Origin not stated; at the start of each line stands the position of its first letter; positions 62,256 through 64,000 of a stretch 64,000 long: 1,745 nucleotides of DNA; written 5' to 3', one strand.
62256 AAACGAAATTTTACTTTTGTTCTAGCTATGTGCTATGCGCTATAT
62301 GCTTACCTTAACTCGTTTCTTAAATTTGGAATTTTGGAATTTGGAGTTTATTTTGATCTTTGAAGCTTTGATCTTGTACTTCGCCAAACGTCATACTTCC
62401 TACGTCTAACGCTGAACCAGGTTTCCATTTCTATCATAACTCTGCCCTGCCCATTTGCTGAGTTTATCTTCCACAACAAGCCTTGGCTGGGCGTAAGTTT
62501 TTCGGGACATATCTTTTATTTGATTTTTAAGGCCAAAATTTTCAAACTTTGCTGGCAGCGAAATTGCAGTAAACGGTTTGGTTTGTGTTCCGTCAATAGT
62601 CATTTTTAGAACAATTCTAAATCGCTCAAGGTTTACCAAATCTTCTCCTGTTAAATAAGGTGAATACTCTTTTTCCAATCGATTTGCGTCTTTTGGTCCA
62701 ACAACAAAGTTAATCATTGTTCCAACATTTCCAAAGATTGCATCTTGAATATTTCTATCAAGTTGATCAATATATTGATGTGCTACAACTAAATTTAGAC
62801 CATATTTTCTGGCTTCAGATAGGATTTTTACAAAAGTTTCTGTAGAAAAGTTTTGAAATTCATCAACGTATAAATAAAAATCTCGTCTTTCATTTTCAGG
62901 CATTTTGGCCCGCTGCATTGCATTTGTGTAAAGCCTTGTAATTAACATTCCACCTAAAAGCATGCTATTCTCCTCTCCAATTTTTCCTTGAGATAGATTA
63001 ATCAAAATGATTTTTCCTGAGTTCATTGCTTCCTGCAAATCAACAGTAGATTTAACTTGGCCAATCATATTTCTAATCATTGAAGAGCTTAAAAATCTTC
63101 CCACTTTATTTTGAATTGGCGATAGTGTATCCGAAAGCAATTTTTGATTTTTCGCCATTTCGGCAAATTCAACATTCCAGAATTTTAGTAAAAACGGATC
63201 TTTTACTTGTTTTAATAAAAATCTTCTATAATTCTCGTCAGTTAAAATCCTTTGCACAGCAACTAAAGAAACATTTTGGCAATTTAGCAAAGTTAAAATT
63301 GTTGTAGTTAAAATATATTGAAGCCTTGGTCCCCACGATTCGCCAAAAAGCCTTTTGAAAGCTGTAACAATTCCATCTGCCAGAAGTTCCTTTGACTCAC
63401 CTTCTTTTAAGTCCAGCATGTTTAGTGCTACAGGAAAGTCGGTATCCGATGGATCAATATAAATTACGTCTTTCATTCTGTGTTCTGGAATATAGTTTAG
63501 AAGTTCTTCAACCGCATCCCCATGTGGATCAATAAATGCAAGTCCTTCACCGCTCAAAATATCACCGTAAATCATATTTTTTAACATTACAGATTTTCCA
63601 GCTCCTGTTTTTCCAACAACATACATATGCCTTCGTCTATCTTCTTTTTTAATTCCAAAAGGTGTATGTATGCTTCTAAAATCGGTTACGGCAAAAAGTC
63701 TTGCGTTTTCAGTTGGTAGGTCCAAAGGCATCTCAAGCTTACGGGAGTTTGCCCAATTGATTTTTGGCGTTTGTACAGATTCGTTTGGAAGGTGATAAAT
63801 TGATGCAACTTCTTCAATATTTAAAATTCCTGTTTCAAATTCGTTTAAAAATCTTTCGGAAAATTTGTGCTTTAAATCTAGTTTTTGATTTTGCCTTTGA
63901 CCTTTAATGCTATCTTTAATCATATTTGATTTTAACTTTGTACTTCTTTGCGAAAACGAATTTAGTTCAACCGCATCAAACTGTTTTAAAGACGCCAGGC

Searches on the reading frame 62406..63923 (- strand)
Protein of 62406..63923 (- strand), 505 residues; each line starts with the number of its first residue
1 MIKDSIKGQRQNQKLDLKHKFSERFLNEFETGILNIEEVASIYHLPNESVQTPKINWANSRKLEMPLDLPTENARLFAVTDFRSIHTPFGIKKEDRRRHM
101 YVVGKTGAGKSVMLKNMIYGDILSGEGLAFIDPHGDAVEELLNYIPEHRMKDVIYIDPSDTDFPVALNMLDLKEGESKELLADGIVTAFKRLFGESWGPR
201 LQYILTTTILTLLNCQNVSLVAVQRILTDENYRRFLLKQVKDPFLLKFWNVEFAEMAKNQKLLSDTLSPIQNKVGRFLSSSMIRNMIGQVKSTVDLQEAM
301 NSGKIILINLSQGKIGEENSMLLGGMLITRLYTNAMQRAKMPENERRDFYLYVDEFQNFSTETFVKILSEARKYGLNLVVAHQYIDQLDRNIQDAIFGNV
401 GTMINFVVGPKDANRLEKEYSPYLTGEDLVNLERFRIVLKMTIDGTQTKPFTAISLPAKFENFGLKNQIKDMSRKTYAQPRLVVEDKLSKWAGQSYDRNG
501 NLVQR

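Call 84: find_encoding_contigs(protein=window:62406-63923:-, flank=10000, max_places=2)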
Protein window:62406-63923:- (505 aa): no gene with exactly this product is on record in the collection.
